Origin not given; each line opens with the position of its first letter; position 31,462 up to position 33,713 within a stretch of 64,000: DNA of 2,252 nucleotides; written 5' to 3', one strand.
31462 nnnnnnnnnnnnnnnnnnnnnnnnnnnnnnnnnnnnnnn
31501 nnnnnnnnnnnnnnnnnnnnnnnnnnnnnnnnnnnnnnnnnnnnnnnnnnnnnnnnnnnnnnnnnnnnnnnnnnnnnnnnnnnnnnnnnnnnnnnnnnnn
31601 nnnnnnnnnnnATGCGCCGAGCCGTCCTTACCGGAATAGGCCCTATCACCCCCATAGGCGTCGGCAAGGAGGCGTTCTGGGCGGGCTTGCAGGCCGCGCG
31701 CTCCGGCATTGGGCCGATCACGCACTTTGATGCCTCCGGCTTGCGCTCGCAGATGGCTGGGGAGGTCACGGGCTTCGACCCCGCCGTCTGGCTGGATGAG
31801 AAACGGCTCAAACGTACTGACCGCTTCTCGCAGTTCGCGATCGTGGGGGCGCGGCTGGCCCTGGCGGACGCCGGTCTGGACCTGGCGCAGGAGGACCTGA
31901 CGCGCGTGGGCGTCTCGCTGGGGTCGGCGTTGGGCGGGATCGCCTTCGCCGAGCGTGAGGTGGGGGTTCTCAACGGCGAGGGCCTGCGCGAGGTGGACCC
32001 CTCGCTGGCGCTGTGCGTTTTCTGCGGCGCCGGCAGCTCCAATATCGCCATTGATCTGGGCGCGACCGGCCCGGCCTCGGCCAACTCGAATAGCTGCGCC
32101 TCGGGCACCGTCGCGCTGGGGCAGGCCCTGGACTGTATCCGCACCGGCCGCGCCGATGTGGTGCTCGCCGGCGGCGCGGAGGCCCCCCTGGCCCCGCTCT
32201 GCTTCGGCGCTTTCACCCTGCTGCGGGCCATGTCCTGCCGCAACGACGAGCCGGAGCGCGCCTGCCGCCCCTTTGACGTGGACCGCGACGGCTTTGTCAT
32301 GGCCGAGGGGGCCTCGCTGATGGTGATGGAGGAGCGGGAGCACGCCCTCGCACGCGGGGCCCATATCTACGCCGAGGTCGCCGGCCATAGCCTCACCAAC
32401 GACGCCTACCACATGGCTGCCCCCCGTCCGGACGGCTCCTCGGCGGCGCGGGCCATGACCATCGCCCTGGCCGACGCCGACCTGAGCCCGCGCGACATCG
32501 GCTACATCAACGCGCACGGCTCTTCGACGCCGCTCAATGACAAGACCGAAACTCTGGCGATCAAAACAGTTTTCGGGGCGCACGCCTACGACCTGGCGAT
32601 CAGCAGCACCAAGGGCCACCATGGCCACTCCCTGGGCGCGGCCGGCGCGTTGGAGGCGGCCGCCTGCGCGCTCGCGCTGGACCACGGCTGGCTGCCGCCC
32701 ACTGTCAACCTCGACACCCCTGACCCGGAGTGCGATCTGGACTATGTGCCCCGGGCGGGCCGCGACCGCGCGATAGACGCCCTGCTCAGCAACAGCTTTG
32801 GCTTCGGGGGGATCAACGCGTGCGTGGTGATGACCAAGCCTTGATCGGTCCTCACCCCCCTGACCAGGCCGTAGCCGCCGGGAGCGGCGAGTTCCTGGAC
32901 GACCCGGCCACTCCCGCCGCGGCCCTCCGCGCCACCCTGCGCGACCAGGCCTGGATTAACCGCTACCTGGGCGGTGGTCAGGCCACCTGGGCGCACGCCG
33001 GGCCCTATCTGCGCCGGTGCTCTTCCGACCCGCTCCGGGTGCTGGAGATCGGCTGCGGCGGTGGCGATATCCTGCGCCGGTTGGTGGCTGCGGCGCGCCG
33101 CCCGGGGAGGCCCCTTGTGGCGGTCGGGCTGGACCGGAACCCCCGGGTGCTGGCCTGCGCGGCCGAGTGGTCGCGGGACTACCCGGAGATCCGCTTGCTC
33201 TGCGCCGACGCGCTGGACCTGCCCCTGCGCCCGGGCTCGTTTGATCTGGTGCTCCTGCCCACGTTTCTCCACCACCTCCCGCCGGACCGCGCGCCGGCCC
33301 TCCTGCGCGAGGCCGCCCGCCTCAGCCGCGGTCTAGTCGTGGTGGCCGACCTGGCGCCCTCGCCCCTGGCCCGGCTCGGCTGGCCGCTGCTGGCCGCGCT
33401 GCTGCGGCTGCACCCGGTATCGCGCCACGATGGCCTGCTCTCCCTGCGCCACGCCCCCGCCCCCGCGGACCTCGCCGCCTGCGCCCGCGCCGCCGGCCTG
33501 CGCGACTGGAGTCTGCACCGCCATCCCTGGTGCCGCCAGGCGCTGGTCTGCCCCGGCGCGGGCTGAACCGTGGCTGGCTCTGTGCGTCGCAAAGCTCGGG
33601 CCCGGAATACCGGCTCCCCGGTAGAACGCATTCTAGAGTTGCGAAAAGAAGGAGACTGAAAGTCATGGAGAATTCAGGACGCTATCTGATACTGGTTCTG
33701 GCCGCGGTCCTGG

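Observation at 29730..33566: Compact four-gene cassette of B12-radical SAM, SRPBCC cyclase/dehydratase, KAS-II ketosynthase and SAM methyltransferase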

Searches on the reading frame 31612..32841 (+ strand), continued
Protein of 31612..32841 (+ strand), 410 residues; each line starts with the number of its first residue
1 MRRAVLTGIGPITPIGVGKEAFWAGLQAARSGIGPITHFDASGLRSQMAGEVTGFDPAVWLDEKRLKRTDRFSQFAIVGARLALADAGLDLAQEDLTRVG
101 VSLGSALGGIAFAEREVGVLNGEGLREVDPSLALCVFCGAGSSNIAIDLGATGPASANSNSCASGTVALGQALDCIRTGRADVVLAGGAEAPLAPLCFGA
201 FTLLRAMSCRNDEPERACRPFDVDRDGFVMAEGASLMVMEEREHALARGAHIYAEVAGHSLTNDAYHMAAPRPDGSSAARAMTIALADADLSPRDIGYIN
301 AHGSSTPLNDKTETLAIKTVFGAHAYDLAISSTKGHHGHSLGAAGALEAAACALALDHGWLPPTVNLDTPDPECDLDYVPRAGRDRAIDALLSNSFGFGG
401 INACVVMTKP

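Call 71: get_annotated_region(hit=H16, flank=6000)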
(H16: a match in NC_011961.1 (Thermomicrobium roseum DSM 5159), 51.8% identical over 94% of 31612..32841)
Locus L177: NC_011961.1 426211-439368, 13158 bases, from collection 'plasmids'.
description: Thermomicrobium roseum DSM 5159 plasmid unnamed, complete sequence
organism: Thermomicrobium roseum DSM 5159 (NCBI taxid 309801)
taxonomy: Bacteria; Thermomicrobiota; Thermomicrobia; Thermomicrobiales; Thermomicrobiaceae; Thermomicrobium; Thermomicrobium roseum; Thermomicrobium roseum DSM 5159
host: -; source: -; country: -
typing (MOB-suite, as given by PLSDB): non-mobilizable
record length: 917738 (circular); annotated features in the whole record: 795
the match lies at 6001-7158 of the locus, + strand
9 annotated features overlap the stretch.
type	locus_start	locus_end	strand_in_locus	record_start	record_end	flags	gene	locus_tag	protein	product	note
CDS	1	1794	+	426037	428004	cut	ftsH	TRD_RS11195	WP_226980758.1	ATP-dependent zinc metalloprotease FtsH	GO:0051301 - cell division [Evidence IEA]; GO:0006508 - proteolysis [Evidence IEA]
CDS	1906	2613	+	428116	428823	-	-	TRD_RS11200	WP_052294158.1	queuosine precursor transporter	GO:1990397 - queuosine salvage [Evidence IEA]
CDS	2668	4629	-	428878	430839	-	-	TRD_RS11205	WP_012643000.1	PhoX family phosphatase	-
CDS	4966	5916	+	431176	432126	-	fabD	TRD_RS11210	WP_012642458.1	ACP S-malonyltransferase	GO:0006633 - fatty acid biosynthetic process [Evidence IEA]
CDS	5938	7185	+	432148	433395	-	fabF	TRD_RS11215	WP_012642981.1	beta-ketoacyl-ACP synthase II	GO:0006633 - fatty acid biosynthetic process [Evidence IEA]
CDS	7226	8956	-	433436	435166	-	mutL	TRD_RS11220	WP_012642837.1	DNA mismatch repair endonuclease MutL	GO:0006298 - mismatch repair [Evidence IEA]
CDS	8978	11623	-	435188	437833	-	mutS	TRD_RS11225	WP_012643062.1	DNA mismatch repair protein MutS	GO:0006298 - mismatch repair [Evidence IEA]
CDS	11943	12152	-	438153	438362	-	-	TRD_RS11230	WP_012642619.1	hypothetical protein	-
CDS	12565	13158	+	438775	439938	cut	-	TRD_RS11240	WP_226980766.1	pyridoxal phosphate-dependent aminotransferase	GO:0009058 - biosynthetic process [Evidence IEA]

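Call 74: get_annotated_region(hit=H38, flank=2500)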
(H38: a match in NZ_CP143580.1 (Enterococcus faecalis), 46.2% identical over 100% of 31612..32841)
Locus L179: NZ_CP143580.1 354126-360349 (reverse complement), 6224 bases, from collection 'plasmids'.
description: Enterococcus faecalis strain IDRL-9065 plasmid unnamed1, complete sequence
organism: Enterococcus faecalis (NCBI taxid 1351)
taxonomy: Bacteria; Bacillota; Bacilli; Lactobacillales; Enterococcaceae; Enterococcus; Enterococcus faecalis
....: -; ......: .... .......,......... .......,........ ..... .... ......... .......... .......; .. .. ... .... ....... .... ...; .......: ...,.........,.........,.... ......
typing (MOB-suite, as given by PLSDB): conjugative; relaxase MOBP; mating-pair formation MPF_T
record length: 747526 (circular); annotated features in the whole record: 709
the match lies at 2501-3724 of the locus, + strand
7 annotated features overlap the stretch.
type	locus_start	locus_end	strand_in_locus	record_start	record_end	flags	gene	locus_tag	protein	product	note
CDS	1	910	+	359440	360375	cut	-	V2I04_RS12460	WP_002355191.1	cation diffusion facilitator family transporter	GO:0006812 - monoatomic cation transport [Evidence IEA]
CDS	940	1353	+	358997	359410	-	-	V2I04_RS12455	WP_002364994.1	DUF4809 family protein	-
CDS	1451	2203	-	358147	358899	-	fabI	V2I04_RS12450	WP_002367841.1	enoyl-ACP reductase FabI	-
CDS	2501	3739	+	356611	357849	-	fabF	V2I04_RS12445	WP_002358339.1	beta-ketoacyl-ACP synthase II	GO:0006633 - fatty acid biosynthetic process [Evidence IEA]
CDS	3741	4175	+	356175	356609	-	fabZ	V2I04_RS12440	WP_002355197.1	3-hydroxyacyl-ACP dehydratase FabZ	-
CDS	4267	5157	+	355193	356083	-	-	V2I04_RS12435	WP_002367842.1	hypothetical protein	-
CDS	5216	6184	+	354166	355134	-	-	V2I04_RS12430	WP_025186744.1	dihydroorotate oxidase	GO:0006221 - pyrimidine nucleotide biosynthetic process [Evidence IEA]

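Call 75: get_annotated_region(hit=H48, flank=2500)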
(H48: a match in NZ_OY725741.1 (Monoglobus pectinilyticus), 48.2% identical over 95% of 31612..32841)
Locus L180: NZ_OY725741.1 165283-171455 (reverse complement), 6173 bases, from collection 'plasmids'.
description: Monoglobus pectinilyticus strain Ruminococcaceae species TSDC17.2-1.2 plasmid 17, complete sequence
organism: Monoglobus pectinilyticus (NCBI taxid 1981510)
taxonomy: Bacteria; Bacillota; Clostridia; Monoglobales; Monoglobaceae; Monoglobus; Monoglobus pectinilyticus
host: -; source: -; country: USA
typing (MOB-suite, as given by PLSDB): non-mobilizable
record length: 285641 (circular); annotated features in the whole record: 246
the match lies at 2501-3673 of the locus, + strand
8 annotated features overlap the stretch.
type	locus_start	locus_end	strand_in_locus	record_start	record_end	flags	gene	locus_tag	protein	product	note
CDS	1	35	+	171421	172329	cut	fabK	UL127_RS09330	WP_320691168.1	enoyl-[acyl-carrier-protein] reductase FabK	-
CDS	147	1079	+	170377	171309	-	fabD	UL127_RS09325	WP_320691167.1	ACP S-malonyltransferase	GO:0006633 - fatty acid biosynthetic process [Evidence IEA]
CDS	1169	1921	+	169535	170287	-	fabG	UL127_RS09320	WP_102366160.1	3-oxoacyl-[acyl-carrier-protein] reductase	GO:0006633 - fatty acid biosynthetic process [Evidence IEA]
CDS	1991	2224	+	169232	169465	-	acpP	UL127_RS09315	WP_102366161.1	acyl carrier protein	GO:0006633 - fatty acid biosynthetic process [Evidence IEA]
CDS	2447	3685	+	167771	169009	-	fabF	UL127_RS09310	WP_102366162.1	beta-ketoacyl-ACP synthase II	GO:0006633 - fatty acid biosynthetic process [Evidence IEA]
CDS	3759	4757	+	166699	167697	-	-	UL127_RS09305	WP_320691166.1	GNAT family N-acetyltransferase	-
CDS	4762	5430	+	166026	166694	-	rnc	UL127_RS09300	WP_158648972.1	ribonuclease III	GO:0006396 - RNA processing [Evidence IEA]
CDS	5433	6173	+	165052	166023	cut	-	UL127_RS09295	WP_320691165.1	radical SAM protein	-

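Call 76: get_annotated_region(hit=H21, flank=2500)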
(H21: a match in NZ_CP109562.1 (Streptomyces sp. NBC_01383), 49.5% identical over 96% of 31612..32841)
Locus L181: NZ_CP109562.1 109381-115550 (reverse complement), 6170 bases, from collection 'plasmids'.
description: Streptomyces sp. NBC_01383 plasmid unnamed1, complete sequence
organism: Streptomyces sp. NBC_01383 (NCBI taxid 2903846)
taxonomy: Bacteria; Actinomycetota; Actinomycetes; Kitasatosporales; Streptomycetaceae; Streptomyces; Streptomyces sp. NBC 01383
host: -; source: -; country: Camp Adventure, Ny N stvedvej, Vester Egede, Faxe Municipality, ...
typing (MOB-suite, as given by PLSDB): non-mobilizable; replicon rep_cluster_1910
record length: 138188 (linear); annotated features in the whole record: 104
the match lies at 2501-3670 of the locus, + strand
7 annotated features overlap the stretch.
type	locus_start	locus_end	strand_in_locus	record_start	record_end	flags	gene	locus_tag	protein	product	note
CDS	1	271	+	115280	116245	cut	-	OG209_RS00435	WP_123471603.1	hypothetical protein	-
CDS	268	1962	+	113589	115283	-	-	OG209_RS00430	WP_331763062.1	FAD-dependent oxidoreductase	-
CDS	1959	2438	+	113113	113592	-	-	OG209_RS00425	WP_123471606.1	SCP2 sterol-binding domain-containing protein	-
CDS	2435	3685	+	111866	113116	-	fabF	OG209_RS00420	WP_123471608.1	beta-ketoacyl-ACP synthase II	GO:0006633 - fatty acid biosynthetic process [Evidence IEA]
CDS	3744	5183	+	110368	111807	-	-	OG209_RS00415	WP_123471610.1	cytochrome P450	-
CDS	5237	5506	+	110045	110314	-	-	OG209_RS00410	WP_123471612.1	acyl carrier protein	-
CDS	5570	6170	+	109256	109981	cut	fabG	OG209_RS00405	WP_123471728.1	3-oxoacyl-[acyl-carrier-protein] reductase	GO:0006633 - fatty acid biosynthetic process [Evidence IEA]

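Call 79: search_protein_families(library=pfam, proteins=[L174:4099-4968:+, L175:4380-5210:+, L174:4961-5476:-, L174:1420-2655:+, L175:3157-4371:+, L174:7385-8431:+, L173:1767-3662:+], max_evalue=0.01)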
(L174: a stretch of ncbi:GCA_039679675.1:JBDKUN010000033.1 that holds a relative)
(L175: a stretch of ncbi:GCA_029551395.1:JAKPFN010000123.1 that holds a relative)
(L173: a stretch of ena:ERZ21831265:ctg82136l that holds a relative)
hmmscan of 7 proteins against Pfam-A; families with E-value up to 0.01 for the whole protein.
L174:4099-4968:+ (290 aa): 40 families (the best 25 are shown)
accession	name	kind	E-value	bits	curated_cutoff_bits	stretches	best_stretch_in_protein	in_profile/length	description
PF05531.17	NPV_P10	-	6.2e-08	33.4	29.8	1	190-247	8-65/75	Nucleopolyhedrovirus P10 protein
PF07889.17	DUF1664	-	2.6e-07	31.2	34.6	1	119-205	40-120/124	Protein of unknown function (DUF1664)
PF04513.17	Baculo_PEP_C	-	1.4e-06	28.8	38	1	144-261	5-122/140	Baculovirus polyhedron envelope protein, PEP, C terminus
PF10805.13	DUF2730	-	4.2e-06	27.2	24.9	0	191-250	31-89/102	Protein of unknown function (DUF2730)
PF06009.19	Laminin_II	-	2.2e-05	24.9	33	0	221-273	14-66/138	Laminin Domain II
PF15960.10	DUF4763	-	2.8e-05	24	30.1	1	209-272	84-147/236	Domain of unknown function (DUF4763)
PF08651.15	DASH_Duo1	-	3.9e-05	23.8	25.4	0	226-266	2-42/74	DASH complex subunit Duo1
PF15619.11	Lebercilin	-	4.1e-05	23.7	34.3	0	154-268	49-168/193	Ciliary protein causing Leber congenital amaurosis disease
PF05911.16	FPP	-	4.5e-05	22.4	40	1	139-268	722-860/871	Filament-like plant protein, long coiled-coil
PF08614.16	ATG16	-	6.3e-05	23.7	33.7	0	94-219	34-163/200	Autophagy protein 16 (ATG16)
PF10473.14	CENP-F_leu_zip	-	0.0002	21.9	34.5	0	183-269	42-125/140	Leucine-rich repeats of kinetochore protein Cenp-F/LEK1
PF00038.26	Filament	-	0.0002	21.5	40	0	173-258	197-283/313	Intermediate filament protein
PF23991.1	DUF7310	-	0.00025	21.9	40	0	175-214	26-65/83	Coiled-coil region of unknown function (DUF7310)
PF04102.17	SlyX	-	0.00039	21.4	30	0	185-227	9-51/67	SlyX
PF13870.11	CCDC113_CCDC96_CC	-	0.00043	20.5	31.6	0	219-271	65-117/177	CCDC113/CCDC96, coiled-coil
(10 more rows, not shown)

L175:4380-5210:+ (277 aa): 24 families
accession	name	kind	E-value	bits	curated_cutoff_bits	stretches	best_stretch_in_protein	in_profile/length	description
PF05531.17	NPV_P10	-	8e-07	29.9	29.8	0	35-92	21-74/75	Nucleopolyhedrovirus P10 protein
PF10046.14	BLOC1_2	-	2e-05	25.3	33.4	0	190-258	9-77/96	Biogenesis of lysosome-related organelles complex-1 subunit 2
PF06785.16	UPF0242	-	2e-05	25.2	33.5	0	171-257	80-168/194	Uncharacterised protein family (UPF0242) N-terminus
PF12795.12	MscS_porin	-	5e-05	23.5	34.4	1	89-150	88-149/238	Mechanosensitive ion channel porin domain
PF06419.17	COG6_N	-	5.2e-05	23.8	27.4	0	211-261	33-83/114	Conserved oligomeric complex COG6, N-terminal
PF23991.1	DUF7310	-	0.00011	23.1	40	0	202-253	24-75/83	Coiled-coil region of unknown function (DUF7310)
PF15905.10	HMMR_N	-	0.00032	20.7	30.1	0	51-140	187-277/330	Hyaluronan mediated motility receptor N-terminal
PF07544.18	Med9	-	0.00039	20.9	26.9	0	185-238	24-77/80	RNA polymerase II transcription mediator complex subunit 9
PF06009.19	Laminin_II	-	0.00054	20.4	33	0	213-257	19-63/138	Laminin Domain II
PF20379.3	DUF6674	-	0.00054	20.1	28.5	0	172-242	21-90/251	Family of unknown function (DUF6674)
PF09486.15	HrpB7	-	0.0006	20.7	29.7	0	95-196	38-137/157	Bacterial type III secretion protein (HrpB7)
PF07889.17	DUF1664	-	0.00072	20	34.6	0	178-258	39-120/124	Protein of unknown function (DUF1664)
PF09762.14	CCDC93_CC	-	0.0009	18.8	30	1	70-260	106-294/429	CCDC93 coiled-coil domain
PF10186.14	ATG14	-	0.00098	18.7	33.2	0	53-203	30-156/347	Vacuolar sorting 38 and autophagy-related subunit 14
PF06156.18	YabA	-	0.0025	18.8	30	0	181-259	9-77/103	Initiation control protein YabA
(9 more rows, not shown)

L174:4961-5476:- (171 aa): 0 families

L174:1420-2655:+ (412 aa): 1 family
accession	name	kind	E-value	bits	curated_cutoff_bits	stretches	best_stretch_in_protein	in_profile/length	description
PF01136.24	Peptidase_U32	-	5.3e-05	23.1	22.4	1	85-149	2-66/233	Peptidase family U32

L175:3157-4371:+ (405 aa): 1 family
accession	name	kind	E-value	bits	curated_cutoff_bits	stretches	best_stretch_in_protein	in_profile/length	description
PF01136.24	Peptidase_U32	-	3e-06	27.1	22.4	1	87-168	4-82/233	Peptidase family U32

L174:7385-8431:+ (349 aa): 2 families
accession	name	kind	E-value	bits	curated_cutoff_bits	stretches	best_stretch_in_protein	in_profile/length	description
PF01757.29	Acyl_transf_3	-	1.4e-35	123.4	31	1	6-324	2-317/326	Acyltransferase domain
PF07786.18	HGSNAT_cat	-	0.0003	20.8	22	1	4-100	1-96/222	Heparan-alpha-glucosaminide N-acetyltransferase, catalytic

L173:1767-3662:+ (632 aa): 1 family
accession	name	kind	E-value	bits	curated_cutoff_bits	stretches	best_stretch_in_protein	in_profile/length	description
PF07944.18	Beta-AFase-like_GH127_cat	-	4e-10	39.7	24.9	1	247-403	173-330/376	Beta-L-arabinofuranosidase, GH127 catalytic domain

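Call 80: search_protein_representatives(protein=window:31612-32841:+)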
Query: 410 residues. Proteins with E-value up to 0.001 (for the whole library): 85215; up to 1e-10: 60704; up to 1e-30: 12943. The best 150 are listed.
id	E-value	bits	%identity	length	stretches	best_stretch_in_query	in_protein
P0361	3.3e-163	560.1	43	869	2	1-409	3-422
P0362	8.8e-145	499.5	31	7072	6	143-407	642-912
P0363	2.3e-138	478.3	32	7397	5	126-407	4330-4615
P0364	8.9e-137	473.1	39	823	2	2-409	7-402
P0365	1.8e-135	468.8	54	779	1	2-407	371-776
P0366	2.2e-135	468.6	33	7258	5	141-408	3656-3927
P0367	2.1e-133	462.0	51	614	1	2-407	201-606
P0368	2.5e-133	461.8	55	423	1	2-407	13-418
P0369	2.8e-133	461.6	50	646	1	2-409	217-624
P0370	6.1e-133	460.5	50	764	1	2-407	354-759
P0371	6.2e-132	457.2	32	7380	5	136-377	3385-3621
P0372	1.6e-130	452.5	49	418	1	2-407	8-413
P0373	2.0e-130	452.2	29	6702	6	143-406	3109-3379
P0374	6.3e-130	450.6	32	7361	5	52-409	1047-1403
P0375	3.4e-129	448.2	50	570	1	2-409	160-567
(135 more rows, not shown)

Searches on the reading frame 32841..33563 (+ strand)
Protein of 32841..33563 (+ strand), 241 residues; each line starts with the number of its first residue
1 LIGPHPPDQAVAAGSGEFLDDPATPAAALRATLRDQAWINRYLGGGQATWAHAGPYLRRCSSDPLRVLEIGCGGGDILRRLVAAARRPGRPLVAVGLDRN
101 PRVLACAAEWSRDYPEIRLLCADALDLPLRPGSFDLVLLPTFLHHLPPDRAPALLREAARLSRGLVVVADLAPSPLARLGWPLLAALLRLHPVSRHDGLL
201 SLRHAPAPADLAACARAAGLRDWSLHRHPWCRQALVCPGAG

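Call 7: search_protein_families(library=pfam, proteins=[window:32841-33563:+], max_evalue=0.01)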
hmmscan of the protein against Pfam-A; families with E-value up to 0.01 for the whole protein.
window:32841-33563:+ (241 aa): 6 families
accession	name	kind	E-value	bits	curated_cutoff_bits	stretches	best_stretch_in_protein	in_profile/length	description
PF13649.12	Methyltransf_25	-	4.4e-16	59.8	27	1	67-161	1-92/97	Methyltransferase domain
PF08241.18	Methyltransf_11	-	9.8e-15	55.4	21.2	1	68-161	1-86/95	Methyltransferase domain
PF08242.18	Methyltransf_12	-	1.9e-10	41.8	30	1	68-161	1-91/98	Methyltransferase domain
PF13847.12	Methyltransf_31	-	2e-08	34.5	27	1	64-170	4-111/145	Methyltransferase domain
PF13489.12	Methyltransf_23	-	4.4e-08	33.5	27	1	61-224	20-163/164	Methyltransferase domain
PF01209.24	Ubie_methyltran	-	3.3e-05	23.8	20.1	1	59-160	43-141/233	ubiE/COQ5 methyltransferase family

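Call 8: search_protein_families(library=ncbifam, proteins=[window:32841-33563:+], max_evalue=0.01)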
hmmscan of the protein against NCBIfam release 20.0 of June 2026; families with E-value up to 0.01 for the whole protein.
window:32841-33563:+ (241 aa): 16 families
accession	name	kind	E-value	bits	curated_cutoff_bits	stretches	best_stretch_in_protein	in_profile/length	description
NF004851.0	PRK06202.1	equivalog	4.3e-38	131.1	243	1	14-236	12-228/237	hypothetical protein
NF045667.1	MTase_DVU1556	equivalog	5.6e-10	39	155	1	64-174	23-125/213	DVU_1556 family methyltransferase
NF043040.1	corrin_prot_MT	hypoth_equivalog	2.9e-09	36.7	180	1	64-172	42-151/216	corrinoid protein-associated methyltransferase CpaM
NF041255.1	mycofact_MftM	equivalog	3.8e-07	29.7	200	1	114-169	185-240/289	mycofactocin oligosaccharide methyltransferase MftM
NF001244.0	PRK00216.1-5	equivalog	3.9e-06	26.3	216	1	64-137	49-122/236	bifunctional demethylmenaquinone methyltransferase/2-methoxy-6-polyprenyl-1,4-benzoquinol methylase UbiE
TIGR01934.1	MenG_MenH_UbiE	subfamily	7.3e-06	25.4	158.35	1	62-137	38-110/223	ubiquinone/menaquinone biosynthesis methyltransferase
NF041537.1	ArsM_AhpD_UU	exception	1.6e-05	23.9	510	1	66-170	79-182/345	arsenite methyltransferase/AhpD domain selenoprotein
TIGR02072.1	BioC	equivalog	0.00012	22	184.95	1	61-174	32-138/244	malonyl-ACP O-methyltransferase BioC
NF045825.1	FAmtase_mtf2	equivalog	0.0012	18.2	400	1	66-163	61-151/248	fatty-acid O-methyltransferase Mtf2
NF040539.1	AST_met_ArsM_2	exception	0.0018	18.2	240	1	61-169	54-164/262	putative arsinothricin biosynthesis methyltransferase ArsM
NF047649.1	MTase_UXPK_star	exception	0.0029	16.7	460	1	67-170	81-183/283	methyltransferase/UXPK-star double selenoprotein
NF004452.0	PRK05785.1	equivalog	0.0038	16.7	207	1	57-169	46-145/228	hypothetical protein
NF001243.0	PRK00216.1-4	equivalog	0.006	15.9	235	1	66-161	50-142/237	demethylmenaquinone methyltransferase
TIGR01983.1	UbiG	equivalog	0.006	15.9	102.95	1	64-147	50-130/228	bifunctional 2-polyprenyl-6-hydroxyphenol methylase/3-demethylubiquinol 3-O-methyltransferase UbiG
NF041820.1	daptide_MTase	equivalog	0.0089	15.5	175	0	64-141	37-112/243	daptide-type RiPP biosynthesis methyltransferase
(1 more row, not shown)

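Call 33: search_solved_structures(query=window:32841-33563:+, max_evalue=0.01)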
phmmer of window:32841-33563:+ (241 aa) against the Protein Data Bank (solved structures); distinct sequences matched with E-value up to 0.01: 10.
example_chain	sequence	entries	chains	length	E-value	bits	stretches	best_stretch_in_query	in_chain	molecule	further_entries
3bus_A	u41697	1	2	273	3.9e-07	33.6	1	66-171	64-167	Methyltransferase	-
6uak_A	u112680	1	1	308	6.2e-06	29.7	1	62-157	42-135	SAM dependent methyltransferase LahSB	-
8zc8_A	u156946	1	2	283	2e-05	28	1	65-180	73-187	MitM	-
21zq_A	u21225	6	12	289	2.1e-05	27.9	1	65-180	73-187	MitM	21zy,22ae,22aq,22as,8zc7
6uv6_A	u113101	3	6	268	4.1e-05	27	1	65-172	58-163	D-glucose O-methyltransferase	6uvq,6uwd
9xab_1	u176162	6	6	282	0.0016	21.7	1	63-140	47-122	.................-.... protein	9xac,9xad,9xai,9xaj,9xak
24uw_A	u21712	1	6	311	0.0066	19.7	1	66-169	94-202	FPP-methyltransferase VbFPPMT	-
2r3s_A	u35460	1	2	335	0.0086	19.4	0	63-175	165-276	uncharacterized protein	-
9sm1_A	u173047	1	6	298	0.0086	19.4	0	65-169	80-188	Methyltransferase domain protein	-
24ux_A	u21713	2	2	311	0.0094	19.2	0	65-169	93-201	Methyltransferase domain protein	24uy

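Call 42: search_dna_similar(query=window:32841-33563:+, collection=plasmids, mode=protein, max_evalue=1e-10, max_rows=25)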
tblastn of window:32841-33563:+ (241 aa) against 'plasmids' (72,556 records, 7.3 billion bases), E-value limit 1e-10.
No match.
